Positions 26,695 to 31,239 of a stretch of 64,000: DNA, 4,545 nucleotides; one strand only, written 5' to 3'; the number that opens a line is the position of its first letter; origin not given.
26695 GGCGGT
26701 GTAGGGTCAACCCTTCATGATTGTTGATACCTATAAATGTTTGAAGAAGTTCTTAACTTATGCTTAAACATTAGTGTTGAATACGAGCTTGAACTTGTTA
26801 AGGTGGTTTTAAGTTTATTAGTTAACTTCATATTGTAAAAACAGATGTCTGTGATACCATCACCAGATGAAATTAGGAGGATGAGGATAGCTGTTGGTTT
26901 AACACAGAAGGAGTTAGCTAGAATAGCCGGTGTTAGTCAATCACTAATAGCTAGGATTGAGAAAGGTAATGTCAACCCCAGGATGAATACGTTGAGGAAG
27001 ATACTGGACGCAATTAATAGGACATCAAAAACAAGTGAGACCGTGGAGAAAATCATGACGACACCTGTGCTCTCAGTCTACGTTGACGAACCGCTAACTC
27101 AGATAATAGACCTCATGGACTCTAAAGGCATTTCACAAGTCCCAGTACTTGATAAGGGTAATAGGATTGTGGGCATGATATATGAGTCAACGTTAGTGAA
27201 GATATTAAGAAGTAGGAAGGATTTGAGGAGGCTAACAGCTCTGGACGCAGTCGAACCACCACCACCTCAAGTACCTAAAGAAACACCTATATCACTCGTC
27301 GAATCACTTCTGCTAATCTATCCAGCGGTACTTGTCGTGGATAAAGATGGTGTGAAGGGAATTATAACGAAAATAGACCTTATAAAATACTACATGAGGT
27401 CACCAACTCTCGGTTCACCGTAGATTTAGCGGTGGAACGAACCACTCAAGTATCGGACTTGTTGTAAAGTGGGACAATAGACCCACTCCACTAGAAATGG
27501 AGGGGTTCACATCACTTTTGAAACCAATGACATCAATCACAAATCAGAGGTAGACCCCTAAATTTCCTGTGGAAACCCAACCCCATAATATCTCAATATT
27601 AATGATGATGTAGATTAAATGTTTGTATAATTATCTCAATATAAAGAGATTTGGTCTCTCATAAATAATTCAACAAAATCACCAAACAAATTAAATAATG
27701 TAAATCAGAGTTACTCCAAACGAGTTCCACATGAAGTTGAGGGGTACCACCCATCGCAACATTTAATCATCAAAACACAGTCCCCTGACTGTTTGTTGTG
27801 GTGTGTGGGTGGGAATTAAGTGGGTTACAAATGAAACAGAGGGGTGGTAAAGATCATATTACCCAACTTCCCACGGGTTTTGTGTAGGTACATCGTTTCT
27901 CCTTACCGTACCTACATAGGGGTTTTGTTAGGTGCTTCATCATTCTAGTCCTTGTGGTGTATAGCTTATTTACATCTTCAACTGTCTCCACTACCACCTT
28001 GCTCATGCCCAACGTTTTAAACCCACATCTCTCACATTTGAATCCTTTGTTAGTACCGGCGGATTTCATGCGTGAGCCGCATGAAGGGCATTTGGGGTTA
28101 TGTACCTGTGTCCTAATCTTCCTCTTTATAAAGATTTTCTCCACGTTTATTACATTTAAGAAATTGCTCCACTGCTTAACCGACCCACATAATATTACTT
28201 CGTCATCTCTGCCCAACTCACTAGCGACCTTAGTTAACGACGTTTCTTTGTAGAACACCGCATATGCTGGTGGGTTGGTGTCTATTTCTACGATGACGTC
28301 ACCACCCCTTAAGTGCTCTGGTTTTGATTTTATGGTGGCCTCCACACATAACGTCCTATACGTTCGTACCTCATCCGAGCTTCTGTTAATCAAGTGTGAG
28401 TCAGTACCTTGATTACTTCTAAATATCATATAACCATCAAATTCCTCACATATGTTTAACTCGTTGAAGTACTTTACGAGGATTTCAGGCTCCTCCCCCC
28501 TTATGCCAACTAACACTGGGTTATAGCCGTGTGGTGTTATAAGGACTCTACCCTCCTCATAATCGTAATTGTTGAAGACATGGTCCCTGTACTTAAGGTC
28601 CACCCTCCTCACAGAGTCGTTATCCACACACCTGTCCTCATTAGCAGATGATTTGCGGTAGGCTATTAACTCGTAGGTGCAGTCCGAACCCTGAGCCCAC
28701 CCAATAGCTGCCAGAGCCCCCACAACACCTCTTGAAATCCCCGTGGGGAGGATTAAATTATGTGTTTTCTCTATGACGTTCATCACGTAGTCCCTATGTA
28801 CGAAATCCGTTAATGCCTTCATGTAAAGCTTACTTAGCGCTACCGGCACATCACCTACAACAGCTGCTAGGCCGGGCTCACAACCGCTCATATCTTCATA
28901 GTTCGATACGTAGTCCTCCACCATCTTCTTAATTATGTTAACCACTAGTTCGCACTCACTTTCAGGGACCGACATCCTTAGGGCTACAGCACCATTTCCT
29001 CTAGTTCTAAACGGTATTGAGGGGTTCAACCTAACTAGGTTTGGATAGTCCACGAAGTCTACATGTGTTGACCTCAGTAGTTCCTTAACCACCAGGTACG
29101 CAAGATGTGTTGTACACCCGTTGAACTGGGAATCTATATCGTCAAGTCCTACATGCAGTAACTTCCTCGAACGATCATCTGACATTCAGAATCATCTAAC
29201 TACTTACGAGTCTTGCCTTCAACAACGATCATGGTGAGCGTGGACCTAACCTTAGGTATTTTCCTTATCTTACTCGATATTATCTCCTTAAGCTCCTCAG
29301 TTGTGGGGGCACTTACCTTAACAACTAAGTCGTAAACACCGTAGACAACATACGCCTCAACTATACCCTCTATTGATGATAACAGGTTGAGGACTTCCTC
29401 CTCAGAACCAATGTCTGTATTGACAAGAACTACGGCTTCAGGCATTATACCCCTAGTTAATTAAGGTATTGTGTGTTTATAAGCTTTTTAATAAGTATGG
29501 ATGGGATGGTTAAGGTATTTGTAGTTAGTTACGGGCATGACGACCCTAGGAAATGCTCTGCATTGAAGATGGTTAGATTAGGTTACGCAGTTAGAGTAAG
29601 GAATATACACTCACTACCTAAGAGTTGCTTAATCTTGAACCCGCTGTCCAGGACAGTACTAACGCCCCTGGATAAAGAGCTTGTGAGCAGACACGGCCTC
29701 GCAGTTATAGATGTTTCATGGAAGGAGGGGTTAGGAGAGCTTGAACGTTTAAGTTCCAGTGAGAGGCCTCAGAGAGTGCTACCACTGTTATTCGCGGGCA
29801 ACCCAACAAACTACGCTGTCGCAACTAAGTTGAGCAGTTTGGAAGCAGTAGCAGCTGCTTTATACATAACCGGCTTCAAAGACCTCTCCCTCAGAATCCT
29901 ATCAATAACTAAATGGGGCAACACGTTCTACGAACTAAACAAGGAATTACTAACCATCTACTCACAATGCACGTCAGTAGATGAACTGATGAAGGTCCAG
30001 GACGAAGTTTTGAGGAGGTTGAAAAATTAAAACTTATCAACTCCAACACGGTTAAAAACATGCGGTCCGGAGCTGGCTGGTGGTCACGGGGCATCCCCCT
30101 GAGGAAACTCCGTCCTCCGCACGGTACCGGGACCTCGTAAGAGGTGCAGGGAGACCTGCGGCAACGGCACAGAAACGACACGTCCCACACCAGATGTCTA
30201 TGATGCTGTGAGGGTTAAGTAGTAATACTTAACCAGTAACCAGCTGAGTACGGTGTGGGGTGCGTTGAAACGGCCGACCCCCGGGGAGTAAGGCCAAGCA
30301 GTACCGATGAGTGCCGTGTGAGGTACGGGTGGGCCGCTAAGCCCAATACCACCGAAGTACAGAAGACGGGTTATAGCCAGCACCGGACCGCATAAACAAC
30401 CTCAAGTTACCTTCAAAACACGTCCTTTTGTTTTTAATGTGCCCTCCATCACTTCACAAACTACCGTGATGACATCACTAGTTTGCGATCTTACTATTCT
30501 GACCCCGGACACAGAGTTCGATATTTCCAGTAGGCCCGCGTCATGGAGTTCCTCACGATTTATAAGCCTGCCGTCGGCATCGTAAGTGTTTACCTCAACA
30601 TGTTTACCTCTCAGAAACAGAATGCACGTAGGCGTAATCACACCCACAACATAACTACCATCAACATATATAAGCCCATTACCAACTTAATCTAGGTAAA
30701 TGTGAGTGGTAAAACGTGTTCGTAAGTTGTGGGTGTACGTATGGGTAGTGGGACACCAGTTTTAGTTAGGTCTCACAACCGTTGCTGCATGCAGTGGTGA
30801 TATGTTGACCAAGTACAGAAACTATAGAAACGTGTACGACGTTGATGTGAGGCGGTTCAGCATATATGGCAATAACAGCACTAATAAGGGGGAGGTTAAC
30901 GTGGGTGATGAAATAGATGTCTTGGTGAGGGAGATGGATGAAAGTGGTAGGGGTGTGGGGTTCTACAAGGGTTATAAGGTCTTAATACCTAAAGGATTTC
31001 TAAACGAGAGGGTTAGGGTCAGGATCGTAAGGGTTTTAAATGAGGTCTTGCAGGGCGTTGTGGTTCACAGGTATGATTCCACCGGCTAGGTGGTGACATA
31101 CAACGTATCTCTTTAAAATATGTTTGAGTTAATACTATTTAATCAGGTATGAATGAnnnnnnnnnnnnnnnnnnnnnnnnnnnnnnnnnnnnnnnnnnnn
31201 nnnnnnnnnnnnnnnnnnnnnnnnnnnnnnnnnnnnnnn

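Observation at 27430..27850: Candidate replication origin: four ORB-like 21-mers, inner pair inverted around a ~78% A+T core, uncoupled from orc1/cdc6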

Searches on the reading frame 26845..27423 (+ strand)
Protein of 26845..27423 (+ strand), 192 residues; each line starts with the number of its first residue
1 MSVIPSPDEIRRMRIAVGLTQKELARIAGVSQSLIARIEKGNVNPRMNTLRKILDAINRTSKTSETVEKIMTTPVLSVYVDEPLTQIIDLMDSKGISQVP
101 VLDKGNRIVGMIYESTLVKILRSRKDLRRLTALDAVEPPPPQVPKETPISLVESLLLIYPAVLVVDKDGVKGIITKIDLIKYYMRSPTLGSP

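Call 9: search_protein_families(library=pfam, proteins=[window:26845-27423:+])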
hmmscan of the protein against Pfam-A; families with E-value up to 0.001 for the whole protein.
window:26845-27423:+ (192 aa): 6 families
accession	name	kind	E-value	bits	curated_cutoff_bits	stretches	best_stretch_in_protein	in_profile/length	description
PF00571.33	CBS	-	6.4e-20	71.7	24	2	67-121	1-55/57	CBS domain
PF01381.28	HTH_3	-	3.1e-14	53.2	23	1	10-59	1-50/55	Helix-turn-helix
PF13560.12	HTH_31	-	6.6e-11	42.8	27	1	9-57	5-54/64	Helix-turn-helix domain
PF12844.13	HTH_19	-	2.5e-07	30.9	30.2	1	10-54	4-48/64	Helix-turn-helix domain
PF13443.12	HTH_26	-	1.5e-06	28.8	22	1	10-58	2-51/63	Cro/C1-type HTH DNA-binding domain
PF15731.11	MqsA_antitoxin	-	0.00011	22.7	30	1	6-59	70-122/131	Antitoxin component of bacterial toxin-antitoxin system, MqsA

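Call 29: find_homologous_proteins(query=window:26845-27423:+)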
Query window:26845-27423:+ (192 aa): 378 proteins with E <= 0.001 among 755 candidates; the best 120 are listed.
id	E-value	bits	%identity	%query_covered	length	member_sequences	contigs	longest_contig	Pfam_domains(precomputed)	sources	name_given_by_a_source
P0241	1.7e-112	391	100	100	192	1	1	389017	PF12844.14,PF01381.29,PF13560.13,PF13443.13,PF00571.34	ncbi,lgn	-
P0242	2.1e-94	332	84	97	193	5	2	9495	PF12844.14,PF01381.29,PF13560.13,PF13443.13,PF00571.34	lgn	-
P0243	8.7e-93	327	80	99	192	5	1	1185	PF12844.14,PF01381.29,PF13560.13,PF13443.13,PF00571.34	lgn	-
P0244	5.4e-90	318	82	97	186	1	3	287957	PF12844.14,PF01381.29,PF13560.13,PF13443.13,PF00571.34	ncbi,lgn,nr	ncbi:MAG: CBS domain-containing protein [Sulfolobales archaeon]|nr:CBS domain-containing protein [Su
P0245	1.5e-86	307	77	97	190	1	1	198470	PF12844.14,PF01381.29,PF13560.13,PF13443.13,PF00571.34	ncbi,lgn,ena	-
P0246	8.0e-84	298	75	97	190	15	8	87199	PF12844.14,PF01381.29,PF13560.13,PF13443.13,PF00571.34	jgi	-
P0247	1.2e-83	297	71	98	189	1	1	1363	PF12844.14,PF01381.29,PF13560.13,PF13443.13,PF00571.34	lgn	-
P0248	2.9e-81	290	70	98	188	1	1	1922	PF12844.14,PF01381.29,PF13560.13,PF13443.13,PF00571.34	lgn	-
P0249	2.5e-76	273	68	97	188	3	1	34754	PF12844.14,PF01381.29,PF13560.13,PF13443.13,PF00571.34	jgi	-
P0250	1.2e-71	258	66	97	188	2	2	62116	PF12844.14,PF01381.29,PF13560.13,PF13443.13,PF00571.34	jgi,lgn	-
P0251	3.2e-52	195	53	97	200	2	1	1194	PF12844.14,PF01381.29,PF13560.13,PF13443.13,PF00571.34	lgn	-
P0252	8.3e-49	184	55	93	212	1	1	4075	PF12844.14,PF01381.29,PF15731.12,PF13560.13,PF13443.13,PF00571.34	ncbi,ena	-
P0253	1.2e-48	183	51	95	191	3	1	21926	PF12844.14,PF01381.29,PF13560.13,PF13443.13,PF00571.34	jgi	-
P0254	5.3e-48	181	53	93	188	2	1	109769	PF12844.14,PF01381.29,PF15731.12,PF13560.13,PF13443.13,PF00571.34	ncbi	-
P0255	2.3e-47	179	53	93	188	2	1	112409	PF12844.14,PF01381.29,PF15731.12,PF13560.13,PF13443.13,PF00571.34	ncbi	-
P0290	4.2e-38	149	49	95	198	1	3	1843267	PF12844.14,PF01381.29,PF13560.13,PF13443.13,PF00571.34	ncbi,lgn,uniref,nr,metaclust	ncbi:transcriptional regulator, XRE family [Pyrolobus fumarii 1A]|uniref:Transcriptional regulator, 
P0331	3.3e-34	136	45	94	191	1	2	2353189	PF12844.14,PF01381.29,PF13560.13,PF00571.34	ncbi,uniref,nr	ncbi:inosine-5-monophosphate dehydrogenase [Sulfodiicoccus acidiphilus]|uniref:Inosine-5-monophospha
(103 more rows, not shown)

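Call 30: find_encoding_contigs(protein=P0290, flank=10000, max_places=2)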
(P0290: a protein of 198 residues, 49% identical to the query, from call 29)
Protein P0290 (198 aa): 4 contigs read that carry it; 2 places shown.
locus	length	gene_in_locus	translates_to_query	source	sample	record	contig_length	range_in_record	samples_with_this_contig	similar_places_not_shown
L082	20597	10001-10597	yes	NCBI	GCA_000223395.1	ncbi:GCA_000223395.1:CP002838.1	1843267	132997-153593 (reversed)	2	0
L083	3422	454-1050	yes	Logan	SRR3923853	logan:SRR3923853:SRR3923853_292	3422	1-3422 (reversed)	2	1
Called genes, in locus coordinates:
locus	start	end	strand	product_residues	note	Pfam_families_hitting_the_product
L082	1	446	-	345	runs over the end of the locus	PF02926:THUMP, PF01170:UPF0020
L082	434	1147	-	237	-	PF00588:SpoU_methylase, PF09936:Methyltrn_RNA_4 (faint)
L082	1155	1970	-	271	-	PF00398:RrnaAD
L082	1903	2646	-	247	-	PF04919:DUF655, PF14579:HHH_6 (faint)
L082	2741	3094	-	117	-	PF03874:RNA_pol_Rpb4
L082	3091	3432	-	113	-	PF01157:Ribosomal_L21e, PF26460:DUF8139 (faint)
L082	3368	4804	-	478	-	PF22023:Pus10_THUMP_arc, PF21238:Pus10_C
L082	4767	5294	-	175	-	-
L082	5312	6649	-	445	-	PF02881:SRP54_N, PF13401:AAA_22 (faint), PF00448:SRP54, PF02978:SRP_SPB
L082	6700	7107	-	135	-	PF21485:IF5A-like_N, PF08207:EFP_N (weak), PF01287:eIF-5a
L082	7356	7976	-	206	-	PF01902:Diphthami_syn_2_N, PF28410:Diphthami_syn_2_C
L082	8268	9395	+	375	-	-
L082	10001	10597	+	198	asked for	PF12844:HTH_19, PF13443:HTH_26 (weak), PF13560:HTH_31, PF01381:HTH_3, PF00571:CBS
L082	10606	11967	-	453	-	PF22641:TiaS_TCKD, PF08489:TiaS_FLD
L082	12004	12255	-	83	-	PF01037:AsnC_trans_reg, PF22482:AsnC_trans_reg_3 (weak)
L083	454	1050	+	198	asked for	PF12844:HTH_19, PF13443:HTH_26 (weak), PF13560:HTH_31, PF01381:HTH_3, PF00571:CBS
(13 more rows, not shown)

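Call 31: find_encoding_contigs(protein=P0331, flank=10000, max_places=2)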
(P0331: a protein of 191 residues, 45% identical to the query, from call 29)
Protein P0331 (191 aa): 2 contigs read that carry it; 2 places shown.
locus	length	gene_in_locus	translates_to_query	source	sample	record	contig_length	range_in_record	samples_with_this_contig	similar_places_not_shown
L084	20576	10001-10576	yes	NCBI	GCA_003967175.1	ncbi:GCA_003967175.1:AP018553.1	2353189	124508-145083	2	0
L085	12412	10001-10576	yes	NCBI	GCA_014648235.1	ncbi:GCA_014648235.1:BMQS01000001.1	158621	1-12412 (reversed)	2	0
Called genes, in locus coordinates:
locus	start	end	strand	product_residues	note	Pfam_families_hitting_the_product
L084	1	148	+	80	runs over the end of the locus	-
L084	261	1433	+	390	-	PF00764:Arginosuc_synth, PF20979:Arginosuc_syn_C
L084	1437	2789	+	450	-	PF00206:Lyase_1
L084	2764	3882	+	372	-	PF00988:CPSase_sm_chain, PF00117:GATase, PF07722:Peptidase_C26 (faint)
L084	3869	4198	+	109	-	PF25596:CPSase_L_D1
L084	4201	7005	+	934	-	PF01071:GARS_A (faint), PF02222:ATP-grasp, PF02786:CPSase_L_D2, PF02787:CPSase_L_D3, PF25596:CPSase_L_D1, PF02786:CPSase_L_D2, PF02222:ATP-grasp, PF07478:Dala_Dala_lig_C (weak), +4 more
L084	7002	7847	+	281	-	PF22626:LysX_preATP_grasp, PF02655:ATP-grasp_3 (weak), PF08443:RimK, PF02955:GSH-S_ATP (weak)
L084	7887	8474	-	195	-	PF01997:Translin (faint)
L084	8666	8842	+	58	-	-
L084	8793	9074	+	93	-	PF05129:Zn_ribbon_Elf1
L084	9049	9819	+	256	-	PF01884:PcrB, PF00977:His_biosynth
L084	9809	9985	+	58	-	-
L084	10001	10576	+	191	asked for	PF12844:HTH_19, PF13560:HTH_31, PF01381:HTH_3, PF00571:CBS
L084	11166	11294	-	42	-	-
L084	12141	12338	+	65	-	-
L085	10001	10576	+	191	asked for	PF12844:HTH_19, PF13560:HTH_31, PF01381:HTH_3, PF00571:CBS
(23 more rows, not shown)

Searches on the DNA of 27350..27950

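Call 54: search_rna_families(source=window, start=27350, end=27950, threshold=evalue, max_evalue=1)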
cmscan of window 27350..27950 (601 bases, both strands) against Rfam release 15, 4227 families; matches with E-value up to 1: 0.
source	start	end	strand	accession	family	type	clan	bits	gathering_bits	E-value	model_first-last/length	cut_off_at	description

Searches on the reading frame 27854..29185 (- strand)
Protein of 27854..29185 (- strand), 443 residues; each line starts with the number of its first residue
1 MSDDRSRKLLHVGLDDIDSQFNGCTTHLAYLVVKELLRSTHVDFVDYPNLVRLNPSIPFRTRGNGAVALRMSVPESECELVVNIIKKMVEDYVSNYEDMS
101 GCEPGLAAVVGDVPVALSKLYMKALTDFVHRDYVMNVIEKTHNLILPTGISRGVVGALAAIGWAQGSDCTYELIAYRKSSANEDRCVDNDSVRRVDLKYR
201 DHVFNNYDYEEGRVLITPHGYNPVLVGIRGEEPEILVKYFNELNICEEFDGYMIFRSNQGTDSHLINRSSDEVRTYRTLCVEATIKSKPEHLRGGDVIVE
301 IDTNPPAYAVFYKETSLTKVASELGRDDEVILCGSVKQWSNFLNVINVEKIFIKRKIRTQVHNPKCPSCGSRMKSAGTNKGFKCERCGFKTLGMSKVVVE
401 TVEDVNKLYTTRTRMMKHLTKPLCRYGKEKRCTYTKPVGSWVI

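Call 9: search_protein_families(library=pfam, proteins=[window:27854-29185:-])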
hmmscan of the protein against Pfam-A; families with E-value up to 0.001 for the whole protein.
window:27854-29185:- (443 aa): 3 families
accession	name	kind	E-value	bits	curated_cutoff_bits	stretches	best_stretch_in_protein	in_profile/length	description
PF08489.16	TiaS_FLD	-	7.9e-36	123.1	21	1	152-264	2-116/116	TiaS FLD domain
PF22641.2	TiaS_TCKD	-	1.3e-17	64.7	27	1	12-81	2-88/156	TiaS TCKD domain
PF23783.1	Zn_ribbon_TiaS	-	5.2e-14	52.1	27.3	1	363-393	1-31/41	TiaS C-terminal zinc ribbon domain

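Call 11: find_encoding_contigs(protein=window:27854-29185:-, flank=10000, max_places=6)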
Protein window:27854-29185:- (443 aa): 1 contig read that carries it; 1 place shown.
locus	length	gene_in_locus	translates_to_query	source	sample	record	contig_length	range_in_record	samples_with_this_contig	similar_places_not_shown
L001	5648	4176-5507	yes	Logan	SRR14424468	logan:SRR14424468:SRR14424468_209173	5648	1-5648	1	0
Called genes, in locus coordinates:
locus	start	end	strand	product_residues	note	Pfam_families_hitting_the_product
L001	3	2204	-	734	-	PF05496:RuvB_N (weak), PF00004:AAA (faint), PF14890:Intein_splicing, PF16193:AAA_assoc_2 (faint), PF13177:DNA_pol3_delta2, PF21960:RCF1-5-like_lid (weak), PF25361:AAA_lid_RFC1 (faint), PF08542:Rep_fac_C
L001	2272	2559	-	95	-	-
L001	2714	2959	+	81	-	-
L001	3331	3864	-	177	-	PF04068:Fer4_RLI, PF04034:Ribo_biogen_C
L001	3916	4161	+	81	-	PF01037:AsnC_trans_reg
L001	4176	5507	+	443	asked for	PF22641:TiaS_TCKD, PF08489:TiaS_FLD, PF23783:Zn_ribbon_TiaS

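Call 18: find_homologous_proteins(query=window:27854-29185:-)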
Query window:27854-29185:- (443 aa): 3771 proteins with E <= 0.001 among 8000 candidates; the best 120 are listed.
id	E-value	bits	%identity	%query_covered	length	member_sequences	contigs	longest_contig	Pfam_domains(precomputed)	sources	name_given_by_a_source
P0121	1.1e-217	741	68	100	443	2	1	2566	PF22641.3,PF23783.2,PF08489.17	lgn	-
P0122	6.5e-216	735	68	100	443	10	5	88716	PF22641.3,PF23783.2,PF08489.17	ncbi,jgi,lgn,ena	-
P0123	4.9e-208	709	67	99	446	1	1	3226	PF22641.3,PF23783.2,PF08489.17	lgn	-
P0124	7.1e-208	709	66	99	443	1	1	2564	PF22641.3,PF23783.2,PF08489.17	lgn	-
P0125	1.5e-206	705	67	99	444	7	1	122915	PF22641.3,PF23783.2,PF08489.17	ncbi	ncbi:MAG: tRNA(Ile)(2)-agmatinylcytidine synthase [Sulfolobales archaeon]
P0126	3.8e-205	700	68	98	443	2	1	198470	PF22641.3,PF23783.2,PF08489.17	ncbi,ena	-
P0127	2.4e-196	671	65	99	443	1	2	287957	PF22641.3,PF23783.2,PF08489.17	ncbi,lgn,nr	ncbi:MAG: tRNA(Ile)(2)-agmatinylcytidine synthase [Sulfolobales archaeon]|nr:tRNA(Ile)(2)-agmatinylc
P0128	1.5e-195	668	65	99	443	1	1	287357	PF22641.3,PF23783.2,PF08489.17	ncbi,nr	ncbi:MAG: tRNA(Ile)(2)-agmatinylcytidine synthase [Sulfolobales archaeon]|nr:tRNA(Ile)(2)-agmatinylc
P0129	1.9e-195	668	65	99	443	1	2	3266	PF22641.3,PF23783.2,PF08489.17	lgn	-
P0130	1.9e-189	648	62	98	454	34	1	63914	PF22641.3,PF23783.2,PF08489.17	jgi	-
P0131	1.2e-186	639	62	98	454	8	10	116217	PF22641.3,PF23783.2,PF08489.17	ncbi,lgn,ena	-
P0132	7.2e-177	607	58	98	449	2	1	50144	PF22641.3,PF23783.2,PF08489.17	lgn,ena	-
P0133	9.8e-157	540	56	98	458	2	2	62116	PF22641.3,PF23783.2,PF08489.17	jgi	-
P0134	3.8e-138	479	50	98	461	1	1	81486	PF22641.3,PF23783.2,PF08489.17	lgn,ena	-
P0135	8.1e-137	475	48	98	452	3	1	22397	PF22641.3,PF23783.2,PF08489.17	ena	-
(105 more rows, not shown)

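Call 20: find_related_loci(query=A1, collection=genome_contigs, flank=10000)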
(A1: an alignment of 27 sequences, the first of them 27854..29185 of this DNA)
Query A1 (443 aa) in genome_contigs; peptide patterns used: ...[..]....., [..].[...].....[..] (x = any residue, [..] = any of these).
600 stretches matched a pattern (row limit reached: there are more); 600 encode a relative of the query (tblastn E <= 1e-3); the best 80 are kept; 80 distinct loci.
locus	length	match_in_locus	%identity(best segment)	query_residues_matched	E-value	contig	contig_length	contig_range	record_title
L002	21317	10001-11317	67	6-442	0e+0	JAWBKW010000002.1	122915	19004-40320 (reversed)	MAG: Sulfolobales archaeon isolate GXS_201912_bins_22 GXS_201912_bins_22_scaffold_2, whole genome shotgun sequence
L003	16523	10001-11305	62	9-443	0e+0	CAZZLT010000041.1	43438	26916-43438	MAG TPA_asm: uncultured Desulfurococcaceae archaeon isolate binchicken_co25_114 genome assembly, contig: k141_24510, who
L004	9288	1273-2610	49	8-442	3e-140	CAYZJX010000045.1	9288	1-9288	MAG TPA_asm: uncultured Desulfurococcaceae archaeon isolate binchicken_co6_186 genome assembly, contig: NODE_9314_length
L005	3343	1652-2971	49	10-442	4e-145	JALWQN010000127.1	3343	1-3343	MAG: Desulfurococcales archaeon isolate M2_metabat1_scaf2bin.068 M2_NODE_61338_length_3343_cov_3.956157, whole genome sh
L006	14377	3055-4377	47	10-441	2e-128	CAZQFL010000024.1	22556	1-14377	MAG TPA_asm: uncultured Desulfurococcaceae archaeon isolate SRP141559_co1_156 genome assembly, contig: NODE_1038_length_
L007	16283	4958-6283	43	10-442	2e-116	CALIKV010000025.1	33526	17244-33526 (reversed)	MAG: uncultured Sulfolobales archaeon isolate S1_Bin_MAXBIN__196_sub_1 genome assembly, contig: c_000001882021, whole ge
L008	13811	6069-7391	44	9-441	5e-110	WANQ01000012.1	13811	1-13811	MAG: Pyrodictiaceae archaeon isolate S141_63_esom k151_168126, whole genome shotgun sequence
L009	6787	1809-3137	42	9-443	1e-108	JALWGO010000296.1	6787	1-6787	MAG: Thermoprotei archaeon isolate T11_metabat2_scaf2bin.179 T11_NODE_7693_length_6787_cov_4.036336, whole genome shotgu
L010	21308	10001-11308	43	10-442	6e-108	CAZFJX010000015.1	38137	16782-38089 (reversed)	MAG TPA_asm: uncultured Desulfurococcales archaeon isolate SRP141552_co1_29 genome assembly, contig: NODE_370_length_381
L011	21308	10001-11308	40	10-430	3e-97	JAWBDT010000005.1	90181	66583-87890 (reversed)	MAG: Ignisphaera sp. isolate GMQP_201803_bins_8 GMQP_201803_bins_8_scaffold_5, whole genome shotgun sequence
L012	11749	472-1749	41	10-431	1e-95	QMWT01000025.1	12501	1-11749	MAG: Thermoprotei archaeon isolate B82_G16 B82_Guay16_scaffold_03369, whole genome shotgun sequence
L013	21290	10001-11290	42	10-431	8e-94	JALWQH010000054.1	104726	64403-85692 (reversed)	MAG: Desulfurococcales archaeon isolate M2_metabat1_scaf2bin.040 M2_NODE_90_length_104726_cov_8.570426, whole genome sho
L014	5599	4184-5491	39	10-441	5e-92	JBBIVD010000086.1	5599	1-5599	MAG: Candidatus Bathyarchaeota archaeon isolate PLS170224_bin_69 NODE_3913_length_5599_cov_2.792569, whole genome shotgu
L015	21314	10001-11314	40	4-440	2e-91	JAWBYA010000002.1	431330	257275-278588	MAG: Sulfolobales archaeon isolate JZ-1_201901_bins_11 JZ-1_201901_bins_11_scaffold_2, whole genome shotgun sequence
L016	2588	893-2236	38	10-441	9e-94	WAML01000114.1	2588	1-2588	MAG: Desulfurococcales archaeon isolate S139_91_esom k151_351469, whole genome shotgun sequence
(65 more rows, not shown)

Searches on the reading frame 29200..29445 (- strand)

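Call 75: search_protein_families(library=pfam, proteins=[window:29200-29445:-], max_evalue=0.001)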
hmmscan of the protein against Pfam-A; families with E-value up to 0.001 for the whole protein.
window:29200-29445:- (81 aa): 2 families
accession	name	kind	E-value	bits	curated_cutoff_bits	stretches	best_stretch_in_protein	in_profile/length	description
PF01037.27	AsnC_trans_reg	-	1.6e-16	60.4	25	1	6-76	1-72/73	Lrp/AsnC ligand binding domain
PF22482.2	AsnC_trans_reg_3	-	0.0001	22.8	24.4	1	33-74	41-82/95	PF0864 C-terminal dimeric alpha+beta barrel domain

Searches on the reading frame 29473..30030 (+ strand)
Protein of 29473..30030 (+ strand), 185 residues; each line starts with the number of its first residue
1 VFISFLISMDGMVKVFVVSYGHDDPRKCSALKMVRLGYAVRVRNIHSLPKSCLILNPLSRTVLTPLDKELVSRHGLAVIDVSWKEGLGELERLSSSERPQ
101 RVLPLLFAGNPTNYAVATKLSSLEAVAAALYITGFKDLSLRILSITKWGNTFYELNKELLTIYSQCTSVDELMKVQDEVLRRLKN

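Call 9: search_protein_families(library=pfam, proteins=[window:29473-30030:+])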
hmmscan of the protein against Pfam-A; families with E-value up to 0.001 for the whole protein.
window:29473-30030:+ (185 aa): 2 families
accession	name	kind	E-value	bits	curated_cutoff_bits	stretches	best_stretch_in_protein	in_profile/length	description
PF04034.18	Ribo_biogen_C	-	3.4e-38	130.7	29.9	1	53-179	1-126/127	Ribosome biogenesis protein, C-terminal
PF04068.21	Fer4_RLI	-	9.5e-10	38.5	23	1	13-42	1-32/35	Possible Fer4-like domain in RNase L inhibitor, RLI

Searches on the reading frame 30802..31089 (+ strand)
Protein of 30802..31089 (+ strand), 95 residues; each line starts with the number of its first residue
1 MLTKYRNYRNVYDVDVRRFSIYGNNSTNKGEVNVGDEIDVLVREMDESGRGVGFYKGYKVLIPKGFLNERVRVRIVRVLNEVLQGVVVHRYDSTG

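Call 75: search_protein_families(library=pfam, proteins=[window:30802-31089:+], max_evalue=0.001)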
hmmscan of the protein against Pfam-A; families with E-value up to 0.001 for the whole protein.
window:30802-31089:+ (95 aa): 1 family
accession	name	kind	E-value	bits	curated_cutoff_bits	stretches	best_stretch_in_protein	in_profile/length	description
PF01938.26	TRAM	-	0.00014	22.1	21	1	32-88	2-61/61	TRAM domain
